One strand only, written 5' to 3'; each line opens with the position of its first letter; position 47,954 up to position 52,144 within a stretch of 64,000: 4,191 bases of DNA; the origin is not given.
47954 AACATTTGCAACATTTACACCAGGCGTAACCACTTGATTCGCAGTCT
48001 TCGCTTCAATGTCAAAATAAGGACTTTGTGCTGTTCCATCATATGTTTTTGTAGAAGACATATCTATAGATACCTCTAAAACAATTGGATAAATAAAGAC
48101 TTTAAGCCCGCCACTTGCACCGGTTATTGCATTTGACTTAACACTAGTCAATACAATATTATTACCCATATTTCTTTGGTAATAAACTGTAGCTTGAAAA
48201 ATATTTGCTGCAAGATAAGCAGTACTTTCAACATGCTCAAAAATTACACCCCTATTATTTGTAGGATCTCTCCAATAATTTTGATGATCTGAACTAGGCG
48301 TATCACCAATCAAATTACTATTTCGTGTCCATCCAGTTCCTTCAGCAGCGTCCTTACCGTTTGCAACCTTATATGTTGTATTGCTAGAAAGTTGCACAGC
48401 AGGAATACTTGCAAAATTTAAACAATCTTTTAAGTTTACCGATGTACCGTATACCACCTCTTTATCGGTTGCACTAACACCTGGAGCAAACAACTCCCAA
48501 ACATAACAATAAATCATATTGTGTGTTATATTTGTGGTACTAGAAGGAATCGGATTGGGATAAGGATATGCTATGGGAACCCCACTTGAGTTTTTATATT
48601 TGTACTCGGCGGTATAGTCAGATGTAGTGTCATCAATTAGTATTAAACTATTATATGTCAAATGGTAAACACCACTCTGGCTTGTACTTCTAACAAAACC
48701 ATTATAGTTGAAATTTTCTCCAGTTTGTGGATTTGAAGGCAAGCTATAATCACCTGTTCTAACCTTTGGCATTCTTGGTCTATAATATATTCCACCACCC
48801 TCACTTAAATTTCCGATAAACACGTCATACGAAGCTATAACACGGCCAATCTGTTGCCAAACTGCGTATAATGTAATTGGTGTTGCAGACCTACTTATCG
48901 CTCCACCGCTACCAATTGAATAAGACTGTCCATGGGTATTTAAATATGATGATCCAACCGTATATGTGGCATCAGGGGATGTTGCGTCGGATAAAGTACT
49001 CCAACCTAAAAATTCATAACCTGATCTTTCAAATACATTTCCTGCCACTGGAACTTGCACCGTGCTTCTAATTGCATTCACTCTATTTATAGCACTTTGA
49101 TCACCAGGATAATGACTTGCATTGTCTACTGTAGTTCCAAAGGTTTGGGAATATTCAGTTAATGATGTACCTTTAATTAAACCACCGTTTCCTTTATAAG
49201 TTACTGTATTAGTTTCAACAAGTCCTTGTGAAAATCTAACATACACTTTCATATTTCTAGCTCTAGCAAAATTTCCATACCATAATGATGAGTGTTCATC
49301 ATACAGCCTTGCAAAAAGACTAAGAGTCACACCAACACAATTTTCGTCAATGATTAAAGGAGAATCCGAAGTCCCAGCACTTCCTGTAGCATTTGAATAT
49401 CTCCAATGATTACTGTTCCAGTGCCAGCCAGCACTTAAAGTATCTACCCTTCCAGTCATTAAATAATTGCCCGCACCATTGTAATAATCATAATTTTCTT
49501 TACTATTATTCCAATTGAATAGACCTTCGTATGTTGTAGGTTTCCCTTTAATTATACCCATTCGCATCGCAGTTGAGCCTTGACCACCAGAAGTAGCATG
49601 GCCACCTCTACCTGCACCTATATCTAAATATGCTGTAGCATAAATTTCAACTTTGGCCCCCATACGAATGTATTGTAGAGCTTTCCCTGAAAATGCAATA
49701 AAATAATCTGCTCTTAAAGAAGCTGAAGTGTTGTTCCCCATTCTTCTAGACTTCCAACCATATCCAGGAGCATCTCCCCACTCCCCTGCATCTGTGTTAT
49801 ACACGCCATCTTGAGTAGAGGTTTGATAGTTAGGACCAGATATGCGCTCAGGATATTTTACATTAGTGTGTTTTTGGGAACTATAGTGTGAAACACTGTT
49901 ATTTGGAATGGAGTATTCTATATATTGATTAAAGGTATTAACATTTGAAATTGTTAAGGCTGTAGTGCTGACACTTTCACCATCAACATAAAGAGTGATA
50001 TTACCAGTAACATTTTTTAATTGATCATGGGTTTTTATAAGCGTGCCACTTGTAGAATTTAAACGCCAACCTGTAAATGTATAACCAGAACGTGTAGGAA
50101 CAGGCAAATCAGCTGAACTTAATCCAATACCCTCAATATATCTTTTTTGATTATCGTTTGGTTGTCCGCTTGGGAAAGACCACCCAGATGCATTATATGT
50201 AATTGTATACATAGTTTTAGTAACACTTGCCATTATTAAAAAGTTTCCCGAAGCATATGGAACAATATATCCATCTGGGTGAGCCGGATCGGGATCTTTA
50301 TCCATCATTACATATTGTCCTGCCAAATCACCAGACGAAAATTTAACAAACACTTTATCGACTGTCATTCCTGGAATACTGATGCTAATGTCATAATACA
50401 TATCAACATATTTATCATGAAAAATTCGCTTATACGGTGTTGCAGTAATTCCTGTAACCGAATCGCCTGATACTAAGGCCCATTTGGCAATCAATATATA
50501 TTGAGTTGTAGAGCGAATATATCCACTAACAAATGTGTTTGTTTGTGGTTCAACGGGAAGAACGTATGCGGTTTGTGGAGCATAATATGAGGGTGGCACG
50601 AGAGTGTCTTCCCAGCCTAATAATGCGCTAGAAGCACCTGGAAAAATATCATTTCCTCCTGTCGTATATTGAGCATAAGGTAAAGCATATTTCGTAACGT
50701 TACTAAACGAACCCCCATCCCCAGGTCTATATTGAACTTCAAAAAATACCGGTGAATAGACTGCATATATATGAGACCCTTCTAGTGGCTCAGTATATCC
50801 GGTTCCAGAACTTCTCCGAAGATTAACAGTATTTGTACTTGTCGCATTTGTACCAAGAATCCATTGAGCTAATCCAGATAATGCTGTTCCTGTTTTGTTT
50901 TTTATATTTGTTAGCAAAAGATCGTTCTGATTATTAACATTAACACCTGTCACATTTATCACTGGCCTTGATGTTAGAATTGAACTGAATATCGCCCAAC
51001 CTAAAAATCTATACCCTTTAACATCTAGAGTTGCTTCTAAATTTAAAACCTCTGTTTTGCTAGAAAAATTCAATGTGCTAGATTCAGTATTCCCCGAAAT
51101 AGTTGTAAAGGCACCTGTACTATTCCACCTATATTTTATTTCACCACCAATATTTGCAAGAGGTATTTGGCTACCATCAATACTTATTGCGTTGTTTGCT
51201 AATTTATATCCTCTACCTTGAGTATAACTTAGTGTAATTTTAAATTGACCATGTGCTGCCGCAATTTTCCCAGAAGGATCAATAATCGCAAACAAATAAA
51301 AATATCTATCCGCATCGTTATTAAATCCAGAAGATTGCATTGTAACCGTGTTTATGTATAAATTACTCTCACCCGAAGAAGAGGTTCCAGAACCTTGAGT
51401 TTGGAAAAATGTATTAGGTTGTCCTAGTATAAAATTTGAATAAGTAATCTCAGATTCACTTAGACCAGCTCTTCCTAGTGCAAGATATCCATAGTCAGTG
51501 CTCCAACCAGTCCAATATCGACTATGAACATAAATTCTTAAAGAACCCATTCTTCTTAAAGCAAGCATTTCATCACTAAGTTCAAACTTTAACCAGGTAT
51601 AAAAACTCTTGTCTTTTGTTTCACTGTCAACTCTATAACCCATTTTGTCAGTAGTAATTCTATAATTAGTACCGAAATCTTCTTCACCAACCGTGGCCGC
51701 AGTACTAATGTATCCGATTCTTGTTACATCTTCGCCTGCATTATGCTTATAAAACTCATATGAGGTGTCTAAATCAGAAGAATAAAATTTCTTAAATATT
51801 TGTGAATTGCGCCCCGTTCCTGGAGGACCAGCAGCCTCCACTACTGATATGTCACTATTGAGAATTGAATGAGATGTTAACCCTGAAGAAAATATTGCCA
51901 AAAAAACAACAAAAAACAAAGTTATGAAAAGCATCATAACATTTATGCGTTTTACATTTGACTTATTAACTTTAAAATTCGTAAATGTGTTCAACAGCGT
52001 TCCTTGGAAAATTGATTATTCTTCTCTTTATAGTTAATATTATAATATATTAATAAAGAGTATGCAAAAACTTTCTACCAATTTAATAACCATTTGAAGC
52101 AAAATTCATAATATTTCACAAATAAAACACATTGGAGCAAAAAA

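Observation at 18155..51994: A single 33.8-kb gene encoding an 11,279-aa modular surface protein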

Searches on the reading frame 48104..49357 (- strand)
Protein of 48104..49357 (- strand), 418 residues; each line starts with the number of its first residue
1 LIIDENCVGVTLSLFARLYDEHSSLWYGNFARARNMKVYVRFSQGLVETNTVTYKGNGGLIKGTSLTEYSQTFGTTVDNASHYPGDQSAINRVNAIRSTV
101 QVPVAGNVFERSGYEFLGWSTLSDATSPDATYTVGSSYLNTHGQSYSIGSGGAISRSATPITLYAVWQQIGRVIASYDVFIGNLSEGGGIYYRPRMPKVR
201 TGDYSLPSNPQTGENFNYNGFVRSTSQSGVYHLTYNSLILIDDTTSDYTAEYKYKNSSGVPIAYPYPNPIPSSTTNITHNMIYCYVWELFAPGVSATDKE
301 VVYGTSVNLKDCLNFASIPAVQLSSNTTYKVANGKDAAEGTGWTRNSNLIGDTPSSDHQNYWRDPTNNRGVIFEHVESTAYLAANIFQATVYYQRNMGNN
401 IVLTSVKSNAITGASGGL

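Call 28: search_protein_families(library=pfam, proteins=[window:48104-49357:-], max_evalue=1)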
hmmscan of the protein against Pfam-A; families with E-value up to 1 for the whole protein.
window:48104-49357:- (418 aa): 1 family
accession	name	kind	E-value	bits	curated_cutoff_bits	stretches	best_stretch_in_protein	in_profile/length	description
PF09479.16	Flg_new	-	0.035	14.7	27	1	98-128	20-47/65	Listeria-Bacteroides repeat domain (List_Bact_rpt)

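Call 47: search_protein_families(library=ncbifam, proteins=[window:48104-49357:-], max_evalue=1)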
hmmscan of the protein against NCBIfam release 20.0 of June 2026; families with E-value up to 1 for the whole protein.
window:48104-49357:- (418 aa): 1 family
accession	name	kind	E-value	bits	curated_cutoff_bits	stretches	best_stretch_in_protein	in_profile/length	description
TIGR02543.1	List_Bact_rpt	repeat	0.072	13.5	20.95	1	111-170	3-43/44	TIGR02543 family repeat protein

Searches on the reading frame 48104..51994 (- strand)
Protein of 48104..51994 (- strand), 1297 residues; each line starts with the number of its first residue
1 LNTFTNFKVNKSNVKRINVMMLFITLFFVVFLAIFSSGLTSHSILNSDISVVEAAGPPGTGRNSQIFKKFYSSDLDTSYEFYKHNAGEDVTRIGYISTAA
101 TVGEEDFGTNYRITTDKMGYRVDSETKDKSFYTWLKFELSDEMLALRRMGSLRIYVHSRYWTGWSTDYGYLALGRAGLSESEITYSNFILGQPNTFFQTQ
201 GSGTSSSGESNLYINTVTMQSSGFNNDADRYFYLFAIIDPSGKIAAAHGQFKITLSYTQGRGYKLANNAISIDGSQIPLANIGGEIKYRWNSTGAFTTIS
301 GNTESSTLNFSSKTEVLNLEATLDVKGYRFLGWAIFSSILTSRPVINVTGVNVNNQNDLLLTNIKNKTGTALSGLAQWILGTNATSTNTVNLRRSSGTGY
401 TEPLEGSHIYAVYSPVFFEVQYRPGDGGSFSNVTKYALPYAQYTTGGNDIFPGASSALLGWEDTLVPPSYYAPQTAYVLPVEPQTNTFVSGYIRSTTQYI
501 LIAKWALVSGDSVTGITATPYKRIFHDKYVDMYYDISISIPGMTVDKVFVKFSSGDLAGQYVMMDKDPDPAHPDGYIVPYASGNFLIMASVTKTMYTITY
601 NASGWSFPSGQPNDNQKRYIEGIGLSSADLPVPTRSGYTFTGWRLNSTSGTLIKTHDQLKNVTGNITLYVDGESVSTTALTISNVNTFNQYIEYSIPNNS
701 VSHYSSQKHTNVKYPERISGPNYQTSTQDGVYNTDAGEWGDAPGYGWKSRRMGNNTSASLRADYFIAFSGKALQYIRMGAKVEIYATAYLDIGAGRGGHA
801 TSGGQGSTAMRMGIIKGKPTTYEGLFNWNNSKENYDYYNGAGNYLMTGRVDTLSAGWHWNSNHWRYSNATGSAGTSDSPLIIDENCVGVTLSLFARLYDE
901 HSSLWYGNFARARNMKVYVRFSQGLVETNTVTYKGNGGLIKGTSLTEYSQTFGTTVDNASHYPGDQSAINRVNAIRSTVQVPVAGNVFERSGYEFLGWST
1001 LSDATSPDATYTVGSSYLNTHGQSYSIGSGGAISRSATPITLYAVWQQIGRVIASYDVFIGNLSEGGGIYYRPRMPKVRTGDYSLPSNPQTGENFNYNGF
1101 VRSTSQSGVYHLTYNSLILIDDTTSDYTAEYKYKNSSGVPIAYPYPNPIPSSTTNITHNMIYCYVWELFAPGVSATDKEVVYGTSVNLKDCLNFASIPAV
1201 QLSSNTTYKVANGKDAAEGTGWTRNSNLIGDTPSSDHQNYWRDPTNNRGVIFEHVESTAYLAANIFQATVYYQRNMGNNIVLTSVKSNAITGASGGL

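Call 22: find_homologous_proteins(query=window:48104-51994:-, max_evalue=0.001)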
Query window:48104-51994:- (1297 aa): 1 proteins with E <= 0.001 among 8000 candidates.
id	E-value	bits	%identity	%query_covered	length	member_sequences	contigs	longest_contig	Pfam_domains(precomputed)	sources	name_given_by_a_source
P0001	1.6e-14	71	36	8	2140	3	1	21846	PF01551.30,PF09479.17,PF13306.13,PF00404.25,PF00963.25,PF18998.7,PF01471.24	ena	-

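Call 23: find_related_loci(query=window:48104-51859:-, collection=genome_contigs, flank=10000)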
Query window:48104-51859:- (1252 aa) in genome_contigs; peptide patterns used: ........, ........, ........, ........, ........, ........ (x = any residue, [..] = any of these).
13 stretches matched a pattern; 1 encode a relative of the query (tblastn E <= 1e-3); 1 distinct loci.
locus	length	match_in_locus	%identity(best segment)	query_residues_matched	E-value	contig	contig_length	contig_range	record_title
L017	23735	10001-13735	59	6-1247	0e+0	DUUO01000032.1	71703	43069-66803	MAG TPA_asm: Clostridiales bacterium isolate AS08sgBPME_231 76707_AS08, whole genome shotgun sequence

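Call 49: search_protein_representatives(protein=window:48395-51859:-)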
Query: 1155 residues. Proteins with E-value up to 0.001 (for the whole library): 1008; up to 1e-10: 230; up to 1e-30: 8. The best 150 are listed.
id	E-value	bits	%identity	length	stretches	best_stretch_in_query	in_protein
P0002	1.5e-236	804.5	97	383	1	73-443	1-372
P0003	5.0e-53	196.7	37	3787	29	541-625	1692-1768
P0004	4.4e-46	173.7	33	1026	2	317-740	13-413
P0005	7.0e-43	163.1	100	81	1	870-950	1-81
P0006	5.9e-32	126.9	36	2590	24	561-625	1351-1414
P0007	1.7e-31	125.4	39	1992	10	540-635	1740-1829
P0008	2.1e-31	125.1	34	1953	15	537-634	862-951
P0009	4.7e-31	123.9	36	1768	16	546-639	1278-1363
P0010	6.1e-30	120.2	35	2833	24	583-634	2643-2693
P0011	1.6e-29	118.9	38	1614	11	541-626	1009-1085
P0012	2.4e-29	118.3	35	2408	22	551-625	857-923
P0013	5.2e-28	113.8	35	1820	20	569-630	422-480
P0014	8.9e-28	113.1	35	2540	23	538-639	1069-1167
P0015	2.2e-27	111.8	41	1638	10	539-625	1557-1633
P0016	2.7e-27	111.5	35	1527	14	544-616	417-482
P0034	2.1e-22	95.3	27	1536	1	84-972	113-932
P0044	3.7e-21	91.2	26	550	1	84-480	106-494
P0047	4.1e-21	91.0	32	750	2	249-797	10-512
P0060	1.5e-18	82.5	30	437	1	67-374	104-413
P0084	2.1e-16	75.4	30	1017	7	402-656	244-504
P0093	5.8e-16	73.9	26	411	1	75-378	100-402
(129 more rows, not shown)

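Call 50: search_protein_families(library=pfam, proteins=[P0034, P0044, P0060, P0093, P0004, P0047, P0084, P0003], max_evalue=0.01)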
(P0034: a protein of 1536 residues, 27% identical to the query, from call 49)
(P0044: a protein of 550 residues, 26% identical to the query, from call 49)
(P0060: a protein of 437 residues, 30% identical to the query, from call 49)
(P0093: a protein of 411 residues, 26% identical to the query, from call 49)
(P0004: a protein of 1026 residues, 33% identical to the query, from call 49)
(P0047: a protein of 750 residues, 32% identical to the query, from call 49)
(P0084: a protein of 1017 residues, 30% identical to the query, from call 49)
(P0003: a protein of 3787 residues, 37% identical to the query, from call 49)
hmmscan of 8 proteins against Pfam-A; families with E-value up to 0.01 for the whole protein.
P0034 (1536 aa): 1 family
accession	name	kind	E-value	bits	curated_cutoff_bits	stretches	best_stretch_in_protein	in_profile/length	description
PF09479.16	Flg_new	-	3.5e-12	46.7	27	1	862-943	1-65/65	Listeria-Bacteroides repeat domain (List_Bact_rpt)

P0044 (550 aa): 1 family
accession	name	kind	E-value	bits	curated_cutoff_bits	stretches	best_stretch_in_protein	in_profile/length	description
PF09479.16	Flg_new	-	0.00064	20.2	27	0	280-333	15-62/65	Listeria-Bacteroides repeat domain (List_Bact_rpt)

P0060 (437 aa): 0 families

P0093 (411 aa): 0 families

P0004 (1026 aa): 1 family
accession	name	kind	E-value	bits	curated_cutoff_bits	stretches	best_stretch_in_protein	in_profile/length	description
PF09479.16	Flg_new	-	4.9e-06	27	27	1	245-310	1-62/65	Listeria-Bacteroides repeat domain (List_Bact_rpt)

P0047 (750 aa): 2 families
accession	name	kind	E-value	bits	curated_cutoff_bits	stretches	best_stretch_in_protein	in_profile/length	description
PF09479.16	Flg_new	-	2e-18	66.7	27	3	574-643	2-64/65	Listeria-Bacteroides repeat domain (List_Bact_rpt)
PF18998.6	Flg_new_2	-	0.0011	19.3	23.6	0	31-61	25-61/73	Divergent InlB B-repeat domain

P0084 (1017 aa): 5 families
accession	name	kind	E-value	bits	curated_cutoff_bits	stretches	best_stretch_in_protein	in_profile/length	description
PF09479.16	Flg_new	-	3.8e-68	226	27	7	496-563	4-64/65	Listeria-Bacteroides repeat domain (List_Bact_rpt)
PF18998.6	Flg_new_2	-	4.4e-10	39.8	23.6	0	672-721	23-71/73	Divergent InlB B-repeat domain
PF16609.10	SH3-RhoG_link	-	3.4e-06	27.3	26.6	0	410-450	28-68/261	SH3-RhoGEF linking unstructured region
PF19081.6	Ig_7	-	8.4e-06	26.4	27.3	0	531-564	29-63/84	Ig-like domain CHU_C associated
PF18655.7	SHIRT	-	0.00058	20.9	22.4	0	440-476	56-80/82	SHIRT domain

P0003 (3787 aa): 5 families
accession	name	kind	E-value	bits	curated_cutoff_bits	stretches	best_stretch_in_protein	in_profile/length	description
PF09479.16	Flg_new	-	0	1421.5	27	31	1043-1110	1-65/65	Listeria-Bacteroides repeat domain (List_Bact_rpt)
PF13306.12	LRR_5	-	2.1e-102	338.4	27.7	5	608-729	10-126/127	BspA type Leucine rich repeat region (6 copies)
PF18998.6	Flg_new_2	-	8.2e-30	103.1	23.6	0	1149-1188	32-72/73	Divergent InlB B-repeat domain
PF13855.12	LRR_8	-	9.9e-06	25.7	27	0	739-782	13-56/61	Leucine rich repeat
PF10896.13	DUF2714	-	0.0026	18.2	23.9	0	2484-2512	112-140/143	Protein of unknown function (DUF2714)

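Call 68: search_solved_structures(query=window:48104-51829:-, max_evalue=1, show_alignments=1)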
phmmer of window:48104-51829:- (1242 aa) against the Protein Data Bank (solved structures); distinct sequences matched with E-value up to 1: 0.

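Call 79: find_encoding_contigs(protein=P0034, flank=10000, max_places=4)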
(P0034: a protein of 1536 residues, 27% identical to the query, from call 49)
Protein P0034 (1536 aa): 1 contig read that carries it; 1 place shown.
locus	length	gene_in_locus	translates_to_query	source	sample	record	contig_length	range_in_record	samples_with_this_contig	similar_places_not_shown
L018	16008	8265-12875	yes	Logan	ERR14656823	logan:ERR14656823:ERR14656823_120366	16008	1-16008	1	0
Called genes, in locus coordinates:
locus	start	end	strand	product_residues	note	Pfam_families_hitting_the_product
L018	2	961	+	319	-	?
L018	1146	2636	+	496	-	-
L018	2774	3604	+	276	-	-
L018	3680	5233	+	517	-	-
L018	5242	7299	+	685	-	-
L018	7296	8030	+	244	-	PF10502:Peptidase_S26 (faint)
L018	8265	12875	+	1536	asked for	PF09479:Flg_new (weak)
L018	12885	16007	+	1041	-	?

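Call 80: find_encoding_contigs(protein=P0060, flank=10000, max_places=4)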
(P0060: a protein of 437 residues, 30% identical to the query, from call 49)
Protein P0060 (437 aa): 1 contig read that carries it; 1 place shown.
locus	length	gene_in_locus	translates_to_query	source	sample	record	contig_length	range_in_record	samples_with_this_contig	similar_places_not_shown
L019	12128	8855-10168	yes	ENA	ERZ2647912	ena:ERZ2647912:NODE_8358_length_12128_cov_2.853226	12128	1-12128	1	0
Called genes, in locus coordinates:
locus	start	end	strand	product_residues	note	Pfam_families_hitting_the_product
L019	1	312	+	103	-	?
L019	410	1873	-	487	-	PF00478:IMPDH, PF00571:CBS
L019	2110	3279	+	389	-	PF01996:F420_ligase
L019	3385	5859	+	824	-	PF00933:Glyco_hydro_3, PF01915:Glyco_hydro_3_C, PF14310:Fn3-like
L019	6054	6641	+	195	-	PF01725:Ham1p_like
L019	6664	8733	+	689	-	-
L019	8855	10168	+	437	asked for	-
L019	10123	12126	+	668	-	?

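Call 84: search_protein_families(library=pfam, proteins=[L018:1146-2636:+, L018:2774-3604:+, L018:3680-5233:+, L018:5242-7299:+, L018:7296-8030:+, L019:6664-8733:+, L018:12885-16007:+], max_evalue=0.01)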
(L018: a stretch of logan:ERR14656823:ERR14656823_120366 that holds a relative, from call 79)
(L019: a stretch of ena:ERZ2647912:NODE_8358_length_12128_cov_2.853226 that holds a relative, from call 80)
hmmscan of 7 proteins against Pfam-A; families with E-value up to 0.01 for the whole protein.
L018:1146-2636:+ (496 aa): 0 families

L018:2774-3604:+ (276 aa): 0 families

L018:3680-5233:+ (517 aa): 2 families
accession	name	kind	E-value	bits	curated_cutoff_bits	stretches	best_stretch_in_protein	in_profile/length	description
PF07728.20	AAA_5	-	0.00043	20.7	22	1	223-318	2-92/139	AAA domain (dynein-related subfamily)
PF12725.13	DUF3810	-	0.0054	16.6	28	0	47-120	45-120/311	Protein of unknown function (DUF3810)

L018:5242-7299:+ (685 aa): 0 families

L018:7296-8030:+ (244 aa): 2 families
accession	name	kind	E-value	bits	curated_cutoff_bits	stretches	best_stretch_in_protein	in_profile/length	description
PF10502.14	Peptidase_S26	-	1.9e-05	25.1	22.9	1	48-115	18-81/168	Signal peptidase, peptidase S26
PF15086.11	UPF0542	-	0.0017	18.6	27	1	170-206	22-59/68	Uncharacterised protein family UPF0542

L019:6664-8733:+ (689 aa): 0 families

L018:12885-16007:+ (1041 aa): 1 family
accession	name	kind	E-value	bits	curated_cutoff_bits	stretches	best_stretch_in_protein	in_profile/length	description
PF17210.9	SdrD_B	-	0.0086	16.7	29.7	0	953-999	27-71/112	SdrD B-like domain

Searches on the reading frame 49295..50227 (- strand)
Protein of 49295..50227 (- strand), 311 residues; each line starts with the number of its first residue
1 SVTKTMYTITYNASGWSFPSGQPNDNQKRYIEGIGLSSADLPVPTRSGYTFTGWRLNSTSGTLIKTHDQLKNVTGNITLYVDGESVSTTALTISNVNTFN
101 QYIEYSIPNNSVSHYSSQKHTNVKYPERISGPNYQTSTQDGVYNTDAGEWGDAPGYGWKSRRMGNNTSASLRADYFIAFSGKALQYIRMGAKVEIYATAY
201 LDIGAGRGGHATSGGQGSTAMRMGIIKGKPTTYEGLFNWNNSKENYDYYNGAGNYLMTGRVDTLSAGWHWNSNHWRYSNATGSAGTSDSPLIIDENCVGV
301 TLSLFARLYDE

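Call 28: search_protein_families(library=pfam, proteins=[window:49295-50227:-], max_evalue=1)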
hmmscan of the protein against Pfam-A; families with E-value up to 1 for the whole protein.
window:49295-50227:- (311 aa): 1 family
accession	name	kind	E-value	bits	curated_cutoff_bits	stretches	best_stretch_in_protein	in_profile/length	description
PF09479.16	Flg_new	-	7.3e-11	42.5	27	1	7-80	1-63/65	Listeria-Bacteroides repeat domain (List_Bact_rpt)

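Call 47: search_protein_families(library=ncbifam, proteins=[window:49295-50227:-], max_evalue=1)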
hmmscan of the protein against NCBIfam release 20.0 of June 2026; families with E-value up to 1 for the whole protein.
window:49295-50227:- (311 aa): 2 families
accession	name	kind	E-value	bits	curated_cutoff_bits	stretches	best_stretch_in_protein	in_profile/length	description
TIGR02543.1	List_Bact_rpt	repeat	1.9e-06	28.1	20.95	1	44-81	1-38/44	TIGR02543 family repeat protein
NF033188.1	internalin_H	exception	0.0027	16.4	1050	1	43-82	441-479/548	InlH/InlC2 family class 1 internalin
